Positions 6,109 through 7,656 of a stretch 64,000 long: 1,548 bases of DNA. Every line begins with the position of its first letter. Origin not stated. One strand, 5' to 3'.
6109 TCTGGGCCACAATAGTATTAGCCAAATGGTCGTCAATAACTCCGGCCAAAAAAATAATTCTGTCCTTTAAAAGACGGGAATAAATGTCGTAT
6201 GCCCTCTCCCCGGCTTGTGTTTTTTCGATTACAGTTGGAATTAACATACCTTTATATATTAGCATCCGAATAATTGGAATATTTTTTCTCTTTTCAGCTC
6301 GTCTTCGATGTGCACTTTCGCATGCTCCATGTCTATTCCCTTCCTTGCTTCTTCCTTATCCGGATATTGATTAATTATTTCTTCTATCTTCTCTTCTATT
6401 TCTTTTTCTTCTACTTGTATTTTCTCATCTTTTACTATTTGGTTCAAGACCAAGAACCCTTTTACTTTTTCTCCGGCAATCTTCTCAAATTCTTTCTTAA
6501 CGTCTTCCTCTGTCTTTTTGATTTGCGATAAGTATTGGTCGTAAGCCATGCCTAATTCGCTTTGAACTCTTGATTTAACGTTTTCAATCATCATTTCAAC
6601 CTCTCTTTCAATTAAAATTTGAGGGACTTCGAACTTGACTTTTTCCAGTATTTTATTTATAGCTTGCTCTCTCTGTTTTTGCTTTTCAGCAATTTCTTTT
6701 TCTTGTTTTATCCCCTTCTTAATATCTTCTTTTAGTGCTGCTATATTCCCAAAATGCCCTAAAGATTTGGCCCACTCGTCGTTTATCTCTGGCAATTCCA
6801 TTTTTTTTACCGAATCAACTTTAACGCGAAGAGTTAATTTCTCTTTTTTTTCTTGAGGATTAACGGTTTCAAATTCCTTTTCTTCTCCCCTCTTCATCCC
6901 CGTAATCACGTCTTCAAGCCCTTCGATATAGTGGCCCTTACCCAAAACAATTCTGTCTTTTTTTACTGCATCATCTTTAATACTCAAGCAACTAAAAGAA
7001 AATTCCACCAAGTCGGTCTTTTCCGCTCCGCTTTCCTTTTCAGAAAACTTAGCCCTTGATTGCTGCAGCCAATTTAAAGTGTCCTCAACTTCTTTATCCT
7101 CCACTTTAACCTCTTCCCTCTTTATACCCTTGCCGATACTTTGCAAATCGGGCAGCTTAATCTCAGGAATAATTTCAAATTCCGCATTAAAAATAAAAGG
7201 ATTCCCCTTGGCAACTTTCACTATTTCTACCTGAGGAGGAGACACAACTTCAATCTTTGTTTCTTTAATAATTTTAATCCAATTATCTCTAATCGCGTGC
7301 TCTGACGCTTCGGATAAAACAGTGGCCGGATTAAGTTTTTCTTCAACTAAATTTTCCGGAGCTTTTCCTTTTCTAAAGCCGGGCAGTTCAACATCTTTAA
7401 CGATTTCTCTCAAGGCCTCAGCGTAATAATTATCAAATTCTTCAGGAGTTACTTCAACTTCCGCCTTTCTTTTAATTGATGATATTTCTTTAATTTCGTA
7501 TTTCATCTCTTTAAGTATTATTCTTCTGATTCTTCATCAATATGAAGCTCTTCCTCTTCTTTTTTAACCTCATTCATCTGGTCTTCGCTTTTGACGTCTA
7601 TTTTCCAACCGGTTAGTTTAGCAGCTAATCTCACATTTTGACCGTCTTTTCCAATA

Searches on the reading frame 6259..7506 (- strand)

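Call 10: search_protein_families(library=pfam, proteins=[window:6259-7506:-])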
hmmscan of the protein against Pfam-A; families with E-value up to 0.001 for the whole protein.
window:6259-7506:- (415 aa): 3 families
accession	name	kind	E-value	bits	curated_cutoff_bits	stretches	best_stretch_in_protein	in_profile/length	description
PF05697.18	Trigger_N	-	8.1e-34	117.4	22.2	1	1-145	1-142/144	Bacterial trigger factor protein (TF)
PF05698.19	Trigger_C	-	1.4e-27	97.2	22.7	1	255-412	2-159/162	Bacterial trigger factor protein (TF) C-terminus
PF00254.34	FKBP_C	-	0.00018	22.2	21.1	1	161-213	5-64/94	FKBP-type peptidyl-prolyl cis-trans isomerase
